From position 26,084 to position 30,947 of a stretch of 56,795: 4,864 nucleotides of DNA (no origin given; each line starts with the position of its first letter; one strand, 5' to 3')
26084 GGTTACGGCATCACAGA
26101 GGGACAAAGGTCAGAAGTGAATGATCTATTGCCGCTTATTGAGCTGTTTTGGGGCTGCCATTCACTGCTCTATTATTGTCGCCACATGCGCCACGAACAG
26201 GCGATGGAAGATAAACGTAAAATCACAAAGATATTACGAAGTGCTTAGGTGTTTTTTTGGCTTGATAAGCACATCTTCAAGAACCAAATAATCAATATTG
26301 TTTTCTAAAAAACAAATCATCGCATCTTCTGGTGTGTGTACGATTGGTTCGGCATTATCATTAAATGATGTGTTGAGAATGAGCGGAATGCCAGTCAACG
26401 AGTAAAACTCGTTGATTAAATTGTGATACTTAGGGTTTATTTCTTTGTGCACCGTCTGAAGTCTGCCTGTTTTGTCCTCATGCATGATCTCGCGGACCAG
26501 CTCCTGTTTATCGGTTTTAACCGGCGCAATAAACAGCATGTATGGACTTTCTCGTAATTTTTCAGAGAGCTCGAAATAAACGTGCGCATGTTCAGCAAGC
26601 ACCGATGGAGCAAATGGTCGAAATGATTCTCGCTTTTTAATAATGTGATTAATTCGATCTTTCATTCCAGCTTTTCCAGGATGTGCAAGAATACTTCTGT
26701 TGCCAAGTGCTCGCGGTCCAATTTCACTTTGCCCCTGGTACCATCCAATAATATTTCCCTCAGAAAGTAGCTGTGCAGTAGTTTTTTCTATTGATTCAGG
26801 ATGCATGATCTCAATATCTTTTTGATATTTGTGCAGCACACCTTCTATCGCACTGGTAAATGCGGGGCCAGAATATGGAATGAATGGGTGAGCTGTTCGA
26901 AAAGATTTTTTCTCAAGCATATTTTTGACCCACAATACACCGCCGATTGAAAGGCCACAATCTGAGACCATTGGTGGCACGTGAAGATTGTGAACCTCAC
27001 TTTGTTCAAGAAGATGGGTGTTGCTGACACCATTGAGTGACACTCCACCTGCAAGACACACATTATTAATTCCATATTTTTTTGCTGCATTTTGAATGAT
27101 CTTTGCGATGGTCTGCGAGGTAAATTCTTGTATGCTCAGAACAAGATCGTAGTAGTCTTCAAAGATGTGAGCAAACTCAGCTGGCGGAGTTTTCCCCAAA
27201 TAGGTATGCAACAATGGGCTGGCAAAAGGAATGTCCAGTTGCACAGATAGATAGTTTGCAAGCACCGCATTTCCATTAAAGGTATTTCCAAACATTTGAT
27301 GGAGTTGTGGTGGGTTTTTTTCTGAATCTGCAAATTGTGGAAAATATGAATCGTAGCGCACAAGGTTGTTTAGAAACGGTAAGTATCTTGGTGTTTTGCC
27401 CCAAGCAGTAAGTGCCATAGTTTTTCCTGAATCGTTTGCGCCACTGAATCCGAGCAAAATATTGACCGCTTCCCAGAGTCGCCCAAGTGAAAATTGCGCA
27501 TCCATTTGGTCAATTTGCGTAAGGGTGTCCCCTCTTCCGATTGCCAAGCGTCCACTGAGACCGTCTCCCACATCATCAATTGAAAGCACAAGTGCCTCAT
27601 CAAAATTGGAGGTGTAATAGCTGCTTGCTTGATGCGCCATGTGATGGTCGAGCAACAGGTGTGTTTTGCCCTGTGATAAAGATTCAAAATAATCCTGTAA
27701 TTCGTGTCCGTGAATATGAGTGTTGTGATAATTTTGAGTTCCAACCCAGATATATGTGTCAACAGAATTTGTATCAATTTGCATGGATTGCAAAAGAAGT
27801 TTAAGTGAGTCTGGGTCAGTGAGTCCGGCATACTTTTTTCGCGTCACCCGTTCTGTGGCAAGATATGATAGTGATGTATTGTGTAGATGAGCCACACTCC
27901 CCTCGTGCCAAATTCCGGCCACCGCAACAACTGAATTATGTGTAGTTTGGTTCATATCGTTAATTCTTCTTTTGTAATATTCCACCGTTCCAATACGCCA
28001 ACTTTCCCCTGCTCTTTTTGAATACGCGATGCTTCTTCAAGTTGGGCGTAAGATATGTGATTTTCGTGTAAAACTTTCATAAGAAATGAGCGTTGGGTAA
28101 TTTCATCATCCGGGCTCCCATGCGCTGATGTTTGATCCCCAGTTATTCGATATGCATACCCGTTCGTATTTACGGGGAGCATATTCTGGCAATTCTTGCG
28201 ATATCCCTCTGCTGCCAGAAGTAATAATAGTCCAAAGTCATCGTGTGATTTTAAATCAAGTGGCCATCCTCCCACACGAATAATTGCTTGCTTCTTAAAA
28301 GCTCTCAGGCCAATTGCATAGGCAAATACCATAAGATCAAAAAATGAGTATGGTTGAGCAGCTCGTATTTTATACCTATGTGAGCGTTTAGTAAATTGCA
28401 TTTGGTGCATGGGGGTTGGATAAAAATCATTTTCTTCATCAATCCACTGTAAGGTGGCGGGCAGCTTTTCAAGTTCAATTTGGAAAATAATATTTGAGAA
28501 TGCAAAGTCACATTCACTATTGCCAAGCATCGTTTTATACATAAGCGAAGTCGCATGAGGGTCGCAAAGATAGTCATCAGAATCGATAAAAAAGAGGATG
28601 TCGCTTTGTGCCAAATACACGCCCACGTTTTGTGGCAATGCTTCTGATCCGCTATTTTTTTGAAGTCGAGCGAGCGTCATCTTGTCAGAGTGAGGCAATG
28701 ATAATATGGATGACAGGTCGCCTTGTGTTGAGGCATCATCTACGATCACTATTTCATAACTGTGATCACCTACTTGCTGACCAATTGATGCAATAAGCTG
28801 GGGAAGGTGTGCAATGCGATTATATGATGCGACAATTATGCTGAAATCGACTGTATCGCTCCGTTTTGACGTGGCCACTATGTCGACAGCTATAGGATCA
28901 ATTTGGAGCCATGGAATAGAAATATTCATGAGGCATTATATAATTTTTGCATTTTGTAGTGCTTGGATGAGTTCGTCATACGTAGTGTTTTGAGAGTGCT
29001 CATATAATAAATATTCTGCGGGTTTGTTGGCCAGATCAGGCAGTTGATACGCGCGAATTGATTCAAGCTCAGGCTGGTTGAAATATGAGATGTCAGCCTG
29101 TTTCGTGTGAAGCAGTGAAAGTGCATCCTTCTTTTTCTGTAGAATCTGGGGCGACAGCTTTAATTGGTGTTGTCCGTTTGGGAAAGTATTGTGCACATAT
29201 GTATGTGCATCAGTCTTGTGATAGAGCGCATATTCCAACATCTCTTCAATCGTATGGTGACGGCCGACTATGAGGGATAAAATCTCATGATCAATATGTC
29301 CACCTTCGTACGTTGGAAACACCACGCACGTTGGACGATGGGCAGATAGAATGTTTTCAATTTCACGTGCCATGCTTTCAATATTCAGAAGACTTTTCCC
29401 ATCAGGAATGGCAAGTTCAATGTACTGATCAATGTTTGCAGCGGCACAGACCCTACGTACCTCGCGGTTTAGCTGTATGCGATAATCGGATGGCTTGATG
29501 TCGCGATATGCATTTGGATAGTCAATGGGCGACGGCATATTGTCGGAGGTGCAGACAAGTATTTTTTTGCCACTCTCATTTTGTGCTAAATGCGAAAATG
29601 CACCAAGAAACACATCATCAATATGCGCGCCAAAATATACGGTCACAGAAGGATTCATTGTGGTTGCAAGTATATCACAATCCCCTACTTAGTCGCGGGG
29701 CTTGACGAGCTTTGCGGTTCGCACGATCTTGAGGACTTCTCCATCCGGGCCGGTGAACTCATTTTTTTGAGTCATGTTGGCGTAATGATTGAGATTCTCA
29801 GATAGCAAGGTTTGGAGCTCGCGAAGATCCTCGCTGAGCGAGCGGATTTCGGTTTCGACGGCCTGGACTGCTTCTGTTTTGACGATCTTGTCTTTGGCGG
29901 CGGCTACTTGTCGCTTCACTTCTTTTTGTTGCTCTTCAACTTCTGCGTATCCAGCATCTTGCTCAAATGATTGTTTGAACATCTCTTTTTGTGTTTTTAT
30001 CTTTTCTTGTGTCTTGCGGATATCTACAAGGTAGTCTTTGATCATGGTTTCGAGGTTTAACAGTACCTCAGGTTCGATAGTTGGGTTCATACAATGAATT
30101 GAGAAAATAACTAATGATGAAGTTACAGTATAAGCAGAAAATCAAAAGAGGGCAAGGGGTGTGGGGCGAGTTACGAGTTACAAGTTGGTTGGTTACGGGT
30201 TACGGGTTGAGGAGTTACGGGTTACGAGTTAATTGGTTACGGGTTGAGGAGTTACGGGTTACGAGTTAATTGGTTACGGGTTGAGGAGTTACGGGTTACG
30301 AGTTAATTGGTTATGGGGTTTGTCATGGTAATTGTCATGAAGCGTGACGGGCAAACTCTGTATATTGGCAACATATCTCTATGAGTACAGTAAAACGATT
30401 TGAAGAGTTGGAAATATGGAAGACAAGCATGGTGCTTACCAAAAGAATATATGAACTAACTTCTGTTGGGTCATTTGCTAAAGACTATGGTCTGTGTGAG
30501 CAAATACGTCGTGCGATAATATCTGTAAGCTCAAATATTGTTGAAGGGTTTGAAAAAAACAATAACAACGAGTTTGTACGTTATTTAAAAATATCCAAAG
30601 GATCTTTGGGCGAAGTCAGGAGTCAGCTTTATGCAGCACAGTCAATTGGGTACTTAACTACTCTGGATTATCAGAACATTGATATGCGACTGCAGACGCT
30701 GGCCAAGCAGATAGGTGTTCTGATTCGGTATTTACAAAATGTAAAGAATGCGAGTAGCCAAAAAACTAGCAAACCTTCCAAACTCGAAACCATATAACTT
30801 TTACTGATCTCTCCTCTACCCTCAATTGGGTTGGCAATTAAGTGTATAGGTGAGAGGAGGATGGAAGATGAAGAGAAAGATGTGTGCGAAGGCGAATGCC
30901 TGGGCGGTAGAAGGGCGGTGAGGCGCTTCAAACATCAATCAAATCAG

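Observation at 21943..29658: Convergent two-operon cluster resembling aminoglycoside/aminocyclitol or thiol-glycoside tailoring chemistry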

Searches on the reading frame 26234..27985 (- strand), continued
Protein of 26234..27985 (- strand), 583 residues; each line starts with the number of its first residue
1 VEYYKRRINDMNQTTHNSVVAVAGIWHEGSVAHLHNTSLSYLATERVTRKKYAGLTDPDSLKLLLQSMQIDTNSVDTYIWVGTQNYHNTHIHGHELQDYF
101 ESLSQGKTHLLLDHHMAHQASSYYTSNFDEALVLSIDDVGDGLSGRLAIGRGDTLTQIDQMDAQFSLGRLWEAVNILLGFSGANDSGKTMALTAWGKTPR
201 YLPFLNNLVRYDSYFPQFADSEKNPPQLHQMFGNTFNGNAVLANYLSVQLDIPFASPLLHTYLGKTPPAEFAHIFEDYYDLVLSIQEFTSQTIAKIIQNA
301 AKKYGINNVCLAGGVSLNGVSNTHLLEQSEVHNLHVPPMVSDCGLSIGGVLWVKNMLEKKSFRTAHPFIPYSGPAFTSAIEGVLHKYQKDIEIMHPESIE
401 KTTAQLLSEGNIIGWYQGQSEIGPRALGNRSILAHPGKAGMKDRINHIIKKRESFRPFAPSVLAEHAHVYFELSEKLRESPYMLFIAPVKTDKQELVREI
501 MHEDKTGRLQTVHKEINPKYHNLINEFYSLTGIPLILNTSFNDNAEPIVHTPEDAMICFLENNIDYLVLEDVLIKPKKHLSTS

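Call 59: search_protein_families(library=ncbifam, proteins=[L024:178-762:+, L022:3970-4557:+, L022:7988-8830:-, L022:1942-3861:+], max_evalue=0.01)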
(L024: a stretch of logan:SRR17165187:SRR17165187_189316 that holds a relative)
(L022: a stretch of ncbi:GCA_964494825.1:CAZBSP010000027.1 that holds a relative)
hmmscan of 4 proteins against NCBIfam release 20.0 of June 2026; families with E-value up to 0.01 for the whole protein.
L024:178-762:+ (194 aa): 23 families
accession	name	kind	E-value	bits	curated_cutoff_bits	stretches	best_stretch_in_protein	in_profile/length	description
NF002635.0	PRK02304.1-4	subfamily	1.7e-28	99.4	146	1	9-188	4-179/188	adenine phosphoribosyltransferase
NF040646.1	HPT_Archaea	equivalog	3.5e-28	98.4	200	1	9-187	4-178/184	hypoxanthine/guanine phosphoribosyltransferase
NF009211.0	PRK12560.1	equivalog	2.4e-20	73.1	188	1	12-191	5-185/187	adenine phosphoribosyltransferase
NF002636.0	PRK02304.1-5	equivalog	1.4e-13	50.7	125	1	38-159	33-155/176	adenine phosphoribosyltransferase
TIGR01090.1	apt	equivalog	1.5e-12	47.9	185.85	1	38-159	25-147/169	adenine phosphoribosyltransferase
NF002634.0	PRK02304.1-3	equivalog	4.7e-12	46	170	1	38-159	34-156/182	adenine phosphoribosyltransferase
NF002633.0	PRK02304.1-2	equivalog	3.7e-11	43.1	224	1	38-159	27-149/172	adenine phosphoribosyltransferase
TIGR01743.1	purR_Bsub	equivalog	4.4e-11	42.3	258.7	1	38-184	107-254/268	pur operon repressor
NF006671.0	PRK09219.1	equivalog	5.7e-11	42.3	177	1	39-190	30-185/192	xanthine phosphoribosyltransferase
NF006328.0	PRK08558.1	equivalog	1.3e-10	41.3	184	1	38-182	90-236/238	adenine phosphoribosyltransferase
NF002632.0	PRK02304.1-1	equivalog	3.6e-10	39.9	243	1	38-152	35-150/183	adenine phosphoribosyltransferase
NF005592.0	PRK07322.1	subfamily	2.9e-09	36.5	143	1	38-176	32-175/180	adenine phosphoribosyltransferase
TIGR00336.1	pyrE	equivalog_domain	1.6e-08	34.5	106.8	1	118-185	105-172/173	orotate phosphoribosyltransferase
TIGR01744.1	XPRTase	equivalog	8.1e-08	32.1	164.45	1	40-183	31-178/191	xanthine phosphoribosyltransferase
NF002620.0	PRK02277.1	subfamily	2.3e-07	30.7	115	1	56-169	83-189/201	orotate phosphoribosyltransferase-like protein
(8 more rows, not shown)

L022:3970-4557:+ (195 aa): 29 families (the best 25 are shown)
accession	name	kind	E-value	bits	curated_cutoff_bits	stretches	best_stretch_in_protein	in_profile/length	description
NF040646.1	HPT_Archaea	equivalog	4.2e-32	111.2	200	1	2-189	3-183/184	hypoxanthine/guanine phosphoribosyltransferase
NF002635.0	PRK02304.1-4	subfamily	1.1e-31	109.8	146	1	1-191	2-185/188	adenine phosphoribosyltransferase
NF009211.0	PRK12560.1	equivalog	3.8e-28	98.6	188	1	10-190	8-186/187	adenine phosphoribosyltransferase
NF002634.0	PRK02304.1-3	equivalog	3.6e-14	52.8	170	1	36-181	38-180/182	adenine phosphoribosyltransferase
NF002632.0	PRK02304.1-1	equivalog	9e-13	48.4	243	1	40-179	39-179/183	adenine phosphoribosyltransferase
TIGR01090.1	apt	equivalog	5.4e-12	46.1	185.85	1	42-178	31-167/169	adenine phosphoribosyltransferase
NF006671.0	PRK09219.1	equivalog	5.9e-12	45.5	177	1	54-185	48-183/192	xanthine phosphoribosyltransferase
NF002633.0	PRK02304.1-2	equivalog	9.4e-12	45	224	1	43-180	35-170/172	adenine phosphoribosyltransferase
NF002636.0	PRK02304.1-5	equivalog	4.8e-11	42.5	125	1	41-169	38-168/176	adenine phosphoribosyltransferase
TIGR01744.1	XPRTase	equivalog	6.1e-09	35.8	164.45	1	54-185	48-183/191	xanthine phosphoribosyltransferase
NF006328.0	PRK08558.1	equivalog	1.5e-08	34.5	184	1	54-180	109-237/238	adenine phosphoribosyltransferase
TIGR01743.1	purR_Bsub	equivalog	1.7e-06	27.2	258.7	1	34-188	109-261/268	pur operon repressor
NF002620.0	PRK02277.1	subfamily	7.9e-06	25.7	115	1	36-167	67-190/201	orotate phosphoribosyltransferase-like protein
TIGR00336.1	pyrE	equivalog_domain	1.1e-05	25.3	106.8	1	115-182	105-172/173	orotate phosphoribosyltransferase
NF010382.0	PRK13809.1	equivalog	2.8e-05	23.6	208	1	69-182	80-180/210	orotate phosphoribosyltransferase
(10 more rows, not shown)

L022:7988-8830:- (280 aa): 0 families

L022:1942-3861:+ (639 aa): 0 families

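Call 83: search_protein_families(library=pfam, proteins=[L022:448-1329:+], max_evalue=0.01)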
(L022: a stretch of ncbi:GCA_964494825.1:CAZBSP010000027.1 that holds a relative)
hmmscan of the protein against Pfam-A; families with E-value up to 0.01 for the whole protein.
L022:448-1329:+ (293 aa): 1 family
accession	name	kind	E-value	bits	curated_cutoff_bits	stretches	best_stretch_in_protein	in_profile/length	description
PF18765.7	Polbeta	-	0.0044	17.6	26.9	0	105-145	6-46/93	Polymerase beta, Nucleotidyltransferase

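Call 102: search_dna_similar(query=window:26234-27955:-, collection=plasmids, mode=protein, max_evalue=1e-40, max_rows=12)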
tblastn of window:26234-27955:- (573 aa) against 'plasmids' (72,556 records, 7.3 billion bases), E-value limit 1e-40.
Records with a match: 373; places in all: 498; records where one place covers at least 80% of the query: 366.
Best place of each record, by identity: <60% 373.
By first word of the organism name: Ralstonia 133; Burkholderia 44; Sinorhizobium 39; Streptomyces 26; Rhizobium 26; Bacillus 19; Bradyrhizobium 13; Ensifer 8; Paraburkholderia 6; Moellerella 6; and 39 more.
By predicted mobility (MOB-suite, as given by PLSDB): non-mobilizable 157; mobilizable 141; conjugative 75.
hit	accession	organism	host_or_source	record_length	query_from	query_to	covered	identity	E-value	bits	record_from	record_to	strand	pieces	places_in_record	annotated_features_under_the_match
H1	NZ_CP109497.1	Streptomyces sp. NBC_01431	-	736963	9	564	97%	32.7%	2e-72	259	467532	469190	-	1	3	carbamoyltransferase C-terminal domain-containing protein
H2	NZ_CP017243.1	Rhizobium etli 8C-3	Phaseolus vulgaris,cell culture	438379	17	572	97%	32.7%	6e-79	278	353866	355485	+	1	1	carbamoyltransferase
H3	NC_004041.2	Rhizobium etli CFN 42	-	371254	17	572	97%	32.7%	1e-78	278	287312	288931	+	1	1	carbamoyltransferase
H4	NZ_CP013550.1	Rhizobium phaseoli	Phaseolus vulgaris,Whole ...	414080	17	572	97%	32.7%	1e-78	278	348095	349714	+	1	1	carbamoyltransferase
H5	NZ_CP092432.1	Rhizobium sp. K102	Phaseolus vulgaris,Cell culture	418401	17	572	97%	32.7%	1e-78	278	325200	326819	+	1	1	carbamoyltransferase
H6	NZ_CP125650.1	Rhizobium sp. BT04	Phaseolus vulgaris,Pure culture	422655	17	572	97%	32.7%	1e-78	278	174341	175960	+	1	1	carbamoyltransferase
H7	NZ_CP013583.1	Rhizobium phaseoli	Phaseolus vulgaris,Whole ...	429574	17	572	97%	32.7%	1e-78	278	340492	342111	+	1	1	carbamoyltransferase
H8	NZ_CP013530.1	Rhizobium phaseoli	Phaseolus vulgaris,Whole ...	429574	17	572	97%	32.7%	1e-78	278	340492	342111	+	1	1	carbamoyltransferase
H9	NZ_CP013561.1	Rhizobium phaseoli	Phaseolus vulgaris,Whole ...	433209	17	572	97%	32.7%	1e-78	278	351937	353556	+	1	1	carbamoyltransferase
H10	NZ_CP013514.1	Rhizobium sp. N1314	Phaseolus vulgaris,Whole ...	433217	17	572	97%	32.7%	1e-78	278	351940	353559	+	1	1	carbamoyltransferase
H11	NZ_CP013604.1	Rhizobium sp. N731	Phaseolus vulgaris,Whole ...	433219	17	572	97%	32.7%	1e-78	278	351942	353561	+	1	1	carbamoyltransferase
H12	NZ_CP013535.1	Rhizobium phaseoli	Phaseolus vulgaris,Whole ...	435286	17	572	97%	32.7%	1e-78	278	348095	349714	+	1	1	carbamoyltransferase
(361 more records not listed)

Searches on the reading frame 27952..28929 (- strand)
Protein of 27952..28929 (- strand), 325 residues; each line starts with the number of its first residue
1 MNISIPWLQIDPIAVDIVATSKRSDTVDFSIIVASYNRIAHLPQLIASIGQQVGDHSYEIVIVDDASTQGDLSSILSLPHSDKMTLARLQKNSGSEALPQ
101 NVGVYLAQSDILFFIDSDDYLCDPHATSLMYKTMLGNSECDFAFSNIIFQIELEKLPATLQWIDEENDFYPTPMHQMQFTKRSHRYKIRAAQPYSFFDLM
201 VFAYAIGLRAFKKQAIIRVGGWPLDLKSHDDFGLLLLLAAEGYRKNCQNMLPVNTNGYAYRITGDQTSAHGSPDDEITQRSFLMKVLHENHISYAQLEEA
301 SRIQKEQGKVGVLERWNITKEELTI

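Call 4: search_protein_families(library=pfam, proteins=[window:27952-28929:-])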
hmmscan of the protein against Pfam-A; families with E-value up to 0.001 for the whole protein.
window:27952-28929:- (325 aa): 2 families
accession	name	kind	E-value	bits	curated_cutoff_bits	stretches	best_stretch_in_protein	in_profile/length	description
PF00535.33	Glycos_transf_2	-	2.4e-12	47.5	23.3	1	30-133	1-102/168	Glycosyl transferase family 2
PF10111.15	Glyco_tranf_2_2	-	3.8e-08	33.6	27.3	1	51-240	24-201/276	Glycosyltransferase like family 2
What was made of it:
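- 27952..28929 (-): g6: soluble GT2 (GT-A) glycosyltransferase (325 aa). Pfam PF00535 at 2e-12 and PF10111 (call 4).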

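Call 5: search_protein_families(library=ncbifam, proteins=[window:27952-28929:-], max_evalue=0.01)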
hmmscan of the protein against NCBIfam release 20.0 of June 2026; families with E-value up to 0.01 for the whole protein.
window:27952-28929:- (325 aa): 14 families
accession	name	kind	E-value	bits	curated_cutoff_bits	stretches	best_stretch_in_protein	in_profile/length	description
NF041875.1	EPS_EpsD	equivalog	1.5e-14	54.1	370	1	30-162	2-131/325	exopolysaccharide biosynthesis glycosyltransferase EpsD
NF007482.0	PRK10073.1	equivalog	9.6e-11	41.2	423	1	24-136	3-111/334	glycosyltransferase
TIGR03937.1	PgaC_IcaA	equivalog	3.1e-10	39.6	422.3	1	21-139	39-155/407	poly-beta-1,6-N-acetyl-D-glucosamine synthase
NF047683.1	TeichurnBiosyTuaG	equivalog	4.1e-10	39.7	400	1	29-123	8-101/252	teichuronic acid biosynthesis protein TuaG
TIGR03965.1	mycofact_glyco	equivalog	1.1e-09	37.7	280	1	15-118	63-164/467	mycofactocin biosynthesis glycosyltransferase MftF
NF050050.1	ProtGlycPglI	equivalog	4.1e-08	33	500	1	29-140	4-115/306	GalNAc(5)-diNAcBac-PP-undecaprenol beta-1,3-glucosyltransferase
TIGR04283.1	glyco_like_mftF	equivalog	1.7e-07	31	182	1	30-139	2-101/221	TIGR04283 family arsenosugar biosynthesis glycosyltransferase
NF038302.1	EPS_HpsE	equivalog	8.7e-06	24.9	300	1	27-120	1-98/307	hormogonium polysaccharide biosynthesis glycosyltransferase HpsE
NF038299.1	EPS_HpsN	equivalog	1.3e-05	24.3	425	1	29-121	3-94/317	hormogonium polysaccharide biosynthesis glycosyltransferase HpsN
NF007453.0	PRK10018.1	equivalog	0.00035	20.3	382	1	28-161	7-139/280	colanic acid biosynthesis glycosyltransferase WcaA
NF010496.0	PRK13915.1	equivalog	0.0019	17.4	262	1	18-142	24-150/307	glucosyl-3-phosphoglycerate synthase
TIGR04242.1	nodulat_NodC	equivalog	0.004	16.2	550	1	27-122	48-145/395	chitooligosaccharide synthase NodC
TIGR04017.1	WcaA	equivalog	0.0041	16.8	495.75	0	29-135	7-113/279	colanic acid biosynthesis glycosyltransferase WcaA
NF053739.1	GlytfEpsEBac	equivalog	0.005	15.9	450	1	29-94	3-69/265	glycosyltransferase EpsE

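Call 28: search_solved_structures(query=window:27952-28929:-, max_evalue=0.001)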
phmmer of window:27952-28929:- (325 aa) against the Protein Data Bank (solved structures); distinct sequences matched with E-value up to 0.001: 11.
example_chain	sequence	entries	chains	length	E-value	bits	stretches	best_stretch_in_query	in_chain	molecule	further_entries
5tze_C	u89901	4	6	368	1.2e-11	47.7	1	28-121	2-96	Glycosyl transferase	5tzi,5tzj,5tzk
5tz8_A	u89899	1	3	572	2.4e-11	46.7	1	28-121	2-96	Glycosyl transferase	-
6h1j_A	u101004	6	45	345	3.1e-10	43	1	28-124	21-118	Probable ss-1,3-N-acetylglucosaminyltransferase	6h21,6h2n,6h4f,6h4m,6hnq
8bz4_A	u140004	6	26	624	3.9e-07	32.9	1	26-121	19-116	Glycosyltransferase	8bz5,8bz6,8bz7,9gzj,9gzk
8bz8_A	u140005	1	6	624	3.9e-07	32.9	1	26-121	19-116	Glycosyltransferase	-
8vh7_A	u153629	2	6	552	1.7e-05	27.5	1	29-139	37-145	Heparosan synthase B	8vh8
8viw_A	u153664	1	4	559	1.7e-05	27.5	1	29-139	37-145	Heparosan synthase B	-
5hea_A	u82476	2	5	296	2.2e-05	27.1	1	29-141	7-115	Putative glycosyltransferase (GalT1)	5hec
6p61_A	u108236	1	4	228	2.6e-05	26.9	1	26-141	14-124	Glycosyltransferase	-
2z87_A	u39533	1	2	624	9.3e-05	25.1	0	20-129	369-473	Chondroitin synthase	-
2z86_A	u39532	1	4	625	9.3e-05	25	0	20-129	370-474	Chondroitin synthase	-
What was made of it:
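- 27952..28929 (-): PDB matches are the N-terminal domains of TarS and TarP only (call 28).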

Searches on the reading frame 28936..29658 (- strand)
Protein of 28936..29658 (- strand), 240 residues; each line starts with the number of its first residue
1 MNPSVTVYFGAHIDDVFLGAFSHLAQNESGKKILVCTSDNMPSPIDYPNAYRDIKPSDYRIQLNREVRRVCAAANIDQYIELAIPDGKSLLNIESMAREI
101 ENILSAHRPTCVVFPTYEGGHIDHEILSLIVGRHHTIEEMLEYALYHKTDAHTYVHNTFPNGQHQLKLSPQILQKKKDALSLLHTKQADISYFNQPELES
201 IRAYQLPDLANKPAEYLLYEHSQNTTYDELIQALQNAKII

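Call 4: search_protein_families(library=pfam, proteins=[window:28936-29658:-])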
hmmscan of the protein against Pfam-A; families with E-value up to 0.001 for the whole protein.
window:28936-29658:- (240 aa): 1 family
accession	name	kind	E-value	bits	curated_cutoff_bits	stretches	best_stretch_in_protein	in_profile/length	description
PF02585.22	PIG-L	-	9.8e-13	49.2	28.2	1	8-131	2-125/129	GlcNAc-PI de-N-acetylase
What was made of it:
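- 28936..29658 (-): g7: PIG-L/LmbE-family de-N-acetylase (240 aa). Pfam PF02585 at 1e-12 (call 4).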

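Call 5: search_protein_families(library=ncbifam, proteins=[window:28936-29658:-], max_evalue=0.01)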
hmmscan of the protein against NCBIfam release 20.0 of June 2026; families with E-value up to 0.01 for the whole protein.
window:28936-29658:- (240 aa): 1 family
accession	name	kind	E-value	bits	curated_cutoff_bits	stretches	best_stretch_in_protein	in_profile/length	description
TIGR04001.1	thiol_BshB1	equivalog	5.7e-06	26.2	182.5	1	75-135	63-122/226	bacillithiol biosynthesis deacetylase BshB1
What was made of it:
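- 28936..29658 (-): The BshB1 equivalog test fails at 26 bits against a cut-off of 182 (call 5).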

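Call 27: search_solved_structures(query=window:28936-29658:-, max_evalue=0.01)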
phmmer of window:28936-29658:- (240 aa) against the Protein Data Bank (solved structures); distinct sequences matched with E-value up to 0.01: 2.
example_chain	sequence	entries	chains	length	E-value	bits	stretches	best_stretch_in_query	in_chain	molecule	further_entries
2ixd_A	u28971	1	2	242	1.7e-05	27.9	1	8-133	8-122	LMBE-RELATED PROTEIN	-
6p2t_A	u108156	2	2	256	0.00071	22.6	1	7-134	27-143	N-acetyl-alpha-D-glucosaminyl L-malate deacetylase 1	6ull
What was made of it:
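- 28936..29658 (-): There are weak PDB matches to 2ixd and BshB (call 27).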

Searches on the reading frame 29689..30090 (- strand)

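Call 6: search_protein_families(library=pfam, proteins=[window:29689-30090:-], max_evalue=0.01)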
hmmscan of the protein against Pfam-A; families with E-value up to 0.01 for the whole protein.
window:29689-30090:- (133 aa): 1 family
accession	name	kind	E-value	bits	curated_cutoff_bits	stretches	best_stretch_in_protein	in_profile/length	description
PF06810.17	Phage_scaffold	-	0.0076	16.7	35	1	16-97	1-80/170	Phage capsid assembly scaffolding protein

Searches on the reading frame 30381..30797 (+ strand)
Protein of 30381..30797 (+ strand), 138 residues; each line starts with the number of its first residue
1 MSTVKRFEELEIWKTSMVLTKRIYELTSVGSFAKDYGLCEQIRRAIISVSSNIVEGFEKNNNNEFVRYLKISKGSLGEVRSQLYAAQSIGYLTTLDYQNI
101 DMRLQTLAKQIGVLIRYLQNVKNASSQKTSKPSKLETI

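Call 6: search_protein_families(library=pfam, proteins=[window:30381-30797:+], max_evalue=0.01)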
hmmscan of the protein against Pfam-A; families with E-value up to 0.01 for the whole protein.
window:30381-30797:+ (138 aa): 1 family
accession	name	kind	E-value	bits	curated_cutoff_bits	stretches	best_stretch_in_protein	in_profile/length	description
PF05635.17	23S_rRNA_IVP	-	9.3e-32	109.9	33.8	1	8-111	1-104/106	23S rRNA-intervening sequence protein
